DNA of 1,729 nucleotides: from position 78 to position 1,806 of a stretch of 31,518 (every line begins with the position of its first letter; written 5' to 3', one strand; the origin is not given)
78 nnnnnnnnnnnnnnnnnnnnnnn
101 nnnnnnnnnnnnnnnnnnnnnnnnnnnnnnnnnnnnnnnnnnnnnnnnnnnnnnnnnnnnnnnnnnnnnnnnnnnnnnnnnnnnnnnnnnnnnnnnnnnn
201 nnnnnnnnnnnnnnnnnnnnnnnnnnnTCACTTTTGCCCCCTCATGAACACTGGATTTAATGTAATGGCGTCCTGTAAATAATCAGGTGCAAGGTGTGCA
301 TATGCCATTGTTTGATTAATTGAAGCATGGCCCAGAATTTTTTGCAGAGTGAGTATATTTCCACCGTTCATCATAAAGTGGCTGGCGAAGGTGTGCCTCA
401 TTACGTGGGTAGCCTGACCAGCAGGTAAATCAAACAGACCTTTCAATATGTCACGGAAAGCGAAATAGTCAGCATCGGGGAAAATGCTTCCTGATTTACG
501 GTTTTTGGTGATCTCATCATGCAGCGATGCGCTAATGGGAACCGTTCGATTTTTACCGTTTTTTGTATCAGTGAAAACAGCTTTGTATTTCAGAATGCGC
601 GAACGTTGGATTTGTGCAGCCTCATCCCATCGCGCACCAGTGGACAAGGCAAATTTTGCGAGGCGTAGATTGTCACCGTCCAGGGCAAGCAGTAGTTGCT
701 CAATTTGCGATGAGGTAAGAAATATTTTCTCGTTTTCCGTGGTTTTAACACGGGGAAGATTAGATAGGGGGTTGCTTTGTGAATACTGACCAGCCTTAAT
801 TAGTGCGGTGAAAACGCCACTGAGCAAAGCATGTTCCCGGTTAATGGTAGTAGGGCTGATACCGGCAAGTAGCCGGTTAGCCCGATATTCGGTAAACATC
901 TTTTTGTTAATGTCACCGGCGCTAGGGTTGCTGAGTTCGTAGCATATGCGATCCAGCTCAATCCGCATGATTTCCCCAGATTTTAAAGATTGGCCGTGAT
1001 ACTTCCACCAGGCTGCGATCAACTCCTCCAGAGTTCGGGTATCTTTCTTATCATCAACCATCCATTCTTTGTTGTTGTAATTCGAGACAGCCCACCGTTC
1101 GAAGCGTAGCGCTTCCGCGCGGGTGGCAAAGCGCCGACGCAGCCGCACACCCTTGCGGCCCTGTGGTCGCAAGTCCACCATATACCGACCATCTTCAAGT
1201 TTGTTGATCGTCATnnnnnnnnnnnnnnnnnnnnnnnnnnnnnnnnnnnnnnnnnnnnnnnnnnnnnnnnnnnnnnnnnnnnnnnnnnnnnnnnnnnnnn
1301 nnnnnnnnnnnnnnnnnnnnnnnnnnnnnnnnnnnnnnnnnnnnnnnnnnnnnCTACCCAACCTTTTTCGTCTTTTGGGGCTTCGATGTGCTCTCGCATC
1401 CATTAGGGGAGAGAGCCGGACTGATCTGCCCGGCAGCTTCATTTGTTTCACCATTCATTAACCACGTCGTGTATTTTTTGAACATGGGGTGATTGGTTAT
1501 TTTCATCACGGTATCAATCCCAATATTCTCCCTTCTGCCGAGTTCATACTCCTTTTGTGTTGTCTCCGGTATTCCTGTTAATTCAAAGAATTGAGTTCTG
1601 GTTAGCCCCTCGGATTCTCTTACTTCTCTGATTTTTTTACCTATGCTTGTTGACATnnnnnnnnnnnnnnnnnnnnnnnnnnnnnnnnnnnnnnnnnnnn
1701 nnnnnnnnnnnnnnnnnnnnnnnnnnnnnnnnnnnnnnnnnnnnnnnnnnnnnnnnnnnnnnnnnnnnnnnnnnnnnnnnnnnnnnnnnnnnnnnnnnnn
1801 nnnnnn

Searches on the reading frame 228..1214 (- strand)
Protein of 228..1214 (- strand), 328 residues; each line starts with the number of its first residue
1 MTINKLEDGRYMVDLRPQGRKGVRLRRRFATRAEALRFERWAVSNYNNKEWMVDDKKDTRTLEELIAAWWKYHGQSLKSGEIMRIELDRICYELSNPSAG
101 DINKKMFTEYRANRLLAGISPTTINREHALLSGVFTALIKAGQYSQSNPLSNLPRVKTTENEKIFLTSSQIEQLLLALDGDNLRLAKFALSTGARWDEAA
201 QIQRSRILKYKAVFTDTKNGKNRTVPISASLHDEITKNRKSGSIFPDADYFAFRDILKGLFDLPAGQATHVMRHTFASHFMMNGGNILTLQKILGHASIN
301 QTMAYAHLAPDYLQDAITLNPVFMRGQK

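Call 7: search_protein_families(library=pfam, proteins=[window:228-1214:-], max_evalue=0.01)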
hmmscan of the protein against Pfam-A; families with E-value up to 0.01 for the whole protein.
window:228-1214:- (328 aa): 2 families
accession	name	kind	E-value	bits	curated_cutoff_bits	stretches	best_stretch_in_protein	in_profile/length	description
PF24624.1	Int_N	-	1.6e-31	109.4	27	1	58-157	1-100/100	Phage integrase, N-terminal domain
PF00589.27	Phage_integrase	-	3.8e-18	66.3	27.1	1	165-309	2-169/172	Phage integrase family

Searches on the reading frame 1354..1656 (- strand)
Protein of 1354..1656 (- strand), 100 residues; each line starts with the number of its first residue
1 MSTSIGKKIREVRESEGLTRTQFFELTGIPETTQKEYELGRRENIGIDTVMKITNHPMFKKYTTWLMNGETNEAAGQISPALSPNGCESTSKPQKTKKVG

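Call 7: search_protein_families(library=pfam, proteins=[window:1354-1656:-], max_evalue=0.01)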
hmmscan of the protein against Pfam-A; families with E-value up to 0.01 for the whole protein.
window:1354-1656:- (100 aa): 3 families
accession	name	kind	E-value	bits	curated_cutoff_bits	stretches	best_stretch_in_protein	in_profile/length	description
PF12844.13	HTH_19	-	4.2e-05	23.8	30.2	1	6-69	1-61/64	Helix-turn-helix domain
PF01381.28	HTH_3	-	0.00044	20.7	23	1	9-54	1-45/55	Helix-turn-helix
PF13560.12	HTH_31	-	0.001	19.8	27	1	6-42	3-39/64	Helix-turn-helix domain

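Call 8: search_protein_families(library=phrogs, proteins=[window:1354-1656:-], max_evalue=0.01)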
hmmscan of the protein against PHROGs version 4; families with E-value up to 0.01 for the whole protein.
window:1354-1656:- (100 aa): 7 families
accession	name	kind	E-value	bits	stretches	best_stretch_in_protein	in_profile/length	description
phrog_147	-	transcription regulation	1.6e-32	112.9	1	1-100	1-100/100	transcriptional regulator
phrog_8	-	transcription regulation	4.1e-07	30.7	1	1-54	73-125/346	transcriptional regulator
phrog_5823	-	transcription regulation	1.8e-05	25.1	1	1-55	3-57/404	transcriptional regulator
phrog_2328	-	transcription regulation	0.00041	21.1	1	4-74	15-82/128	transcriptional repressor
phrog_3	-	transcription regulation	0.0044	17.8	1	3-69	87-148/430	transcriptional repressor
phrog_2967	-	transcription regulation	0.0055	17.3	1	4-74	10-77/225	transcriptional regulator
phrog_11187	-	transcription regulation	0.0099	16.7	0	5-55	8-57/63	transcriptional regulator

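Call 10: find_related_loci(query=window:1354-1656:-, collection=genome_contigs, flank=3000)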
Query window:1354-1656:- (100 aa) in genome_contigs; peptide patterns used: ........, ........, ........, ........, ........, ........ (x = any residue, [..] = any of these).
109 stretches matched a pattern; 6 encode a relative of the query (tblastn E <= 1e-3); 6 distinct loci.
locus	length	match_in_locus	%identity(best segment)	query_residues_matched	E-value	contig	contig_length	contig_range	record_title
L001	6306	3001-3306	68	1-100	3e-42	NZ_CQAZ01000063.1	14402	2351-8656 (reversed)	Yersinia pekkanenii strain A125KOH2, whole genome shotgun sequence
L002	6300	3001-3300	63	1-100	1e-40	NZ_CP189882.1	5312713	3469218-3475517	Symbiopectobacterium purcellii strain MEX chromosome, complete genome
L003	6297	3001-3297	63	2-100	9e-39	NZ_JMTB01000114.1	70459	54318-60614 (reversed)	Trabulsiella guamensis ATCC 49490 GTGU.assembly.114, whole genome shotgun sequence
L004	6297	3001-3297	58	2-100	7e-37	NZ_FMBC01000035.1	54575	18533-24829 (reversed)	Kosakonia oryziphila strain REICA_142, whole genome shotgun sequence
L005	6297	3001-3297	57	2-100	4e-34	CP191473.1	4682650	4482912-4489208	Salmonella enterica strain s1 chromosome, complete genome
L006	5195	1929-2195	61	2-90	2e-33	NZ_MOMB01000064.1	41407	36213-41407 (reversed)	Erwinia sp. OLFS4 NODE_32_length_41407_cov_60.4825_ID_63, whole genome shotgun sequence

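Call 38: search_solved_structures(query=window:1354-1656:-, max_evalue=1, show_alignments=1)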
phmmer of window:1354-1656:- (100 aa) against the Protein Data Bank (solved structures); distinct sequences matched with E-value up to 1: 23.
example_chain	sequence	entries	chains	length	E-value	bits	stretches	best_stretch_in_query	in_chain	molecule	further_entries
2l49_A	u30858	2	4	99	3.2e-16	62.5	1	1-100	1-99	C protein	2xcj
7t8i_A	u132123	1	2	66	0.019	18.4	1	3-59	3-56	Phage element (ICEBs1)transcriptional regulator (Xre family)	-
8tac_A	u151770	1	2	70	0.023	18.1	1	4-42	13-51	DBP48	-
6x6f_A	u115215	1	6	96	0.05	17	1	33-82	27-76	Pf6r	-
8bny_A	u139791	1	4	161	0.091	16.2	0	5-44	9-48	Immunity repressor protein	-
6sq2_A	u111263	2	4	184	0.1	16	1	7-98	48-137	Ras-related protein Rab-8A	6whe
9ikq_A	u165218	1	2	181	0.16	15.5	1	8-98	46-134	Ras-related protein Rab-8A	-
9m0o_D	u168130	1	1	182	0.16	15.4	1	8-98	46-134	Ras-related protein Rab-8A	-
6rir_A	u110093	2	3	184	0.16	15.4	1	8-98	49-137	Ras-related protein Rab-8A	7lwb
7t5u_A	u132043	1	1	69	0.25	14.8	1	2-43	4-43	Helix-turn-helix domain-containing protein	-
4lhv_A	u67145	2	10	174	0.29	14.6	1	41-98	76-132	Ras-related protein Rab-8A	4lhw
6yx5_A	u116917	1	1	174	0.29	14.6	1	41-98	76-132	Ras-related protein Rab-8A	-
3qbt_A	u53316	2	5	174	0.29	14.6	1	41-98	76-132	Ras-related protein Rab-8A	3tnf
6stf_A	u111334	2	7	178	0.3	14.5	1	41-98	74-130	Ras-related protein Rab-8A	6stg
6zsi_A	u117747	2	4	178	0.3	14.5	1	41-98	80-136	Ras-related protein Rab-8A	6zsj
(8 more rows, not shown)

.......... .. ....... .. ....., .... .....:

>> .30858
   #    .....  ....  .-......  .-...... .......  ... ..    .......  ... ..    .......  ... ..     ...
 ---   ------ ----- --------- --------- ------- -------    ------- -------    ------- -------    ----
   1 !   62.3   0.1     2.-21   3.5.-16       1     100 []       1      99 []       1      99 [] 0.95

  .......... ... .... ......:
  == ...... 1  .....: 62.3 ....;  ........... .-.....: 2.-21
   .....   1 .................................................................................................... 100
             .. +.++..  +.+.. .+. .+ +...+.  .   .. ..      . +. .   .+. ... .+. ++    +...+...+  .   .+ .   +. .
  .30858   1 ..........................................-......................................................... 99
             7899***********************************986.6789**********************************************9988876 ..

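Call 76: search_protein_families(library=ncbifam, proteins=[window:1354-1656:-], max_evalue=0.1)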
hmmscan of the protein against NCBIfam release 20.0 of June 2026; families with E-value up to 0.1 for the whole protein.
window:1354-1656:- (100 aa): 5 families
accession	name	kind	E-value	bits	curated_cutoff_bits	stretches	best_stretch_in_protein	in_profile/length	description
TIGR03830.1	CxxCG_CxxCG_HTH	subfamily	0.00074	19.3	61.8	1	5-57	66-120/127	type II TA system antitoxin MqsA family protein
NF041951.1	phage_RstR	subfamily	0.0024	18.1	80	1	4-55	2-52/108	RstR family transcriptional repressor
TIGR03070.1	couple_hipB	subfamily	0.0082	16.1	71.65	1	4-53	2-50/58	type II toxin-antitoxin system Y4mF family antitoxin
NF006015.0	PRK08154.1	subfamily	0.024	13.8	204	1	3-55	29-80/314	anaerobic benzoate catabolism transcriptional regulator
NF047948.1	male_kill_WMK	equivalog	0.027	13.9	300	1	3-54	4-54/300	WO male-killing family protein Wmk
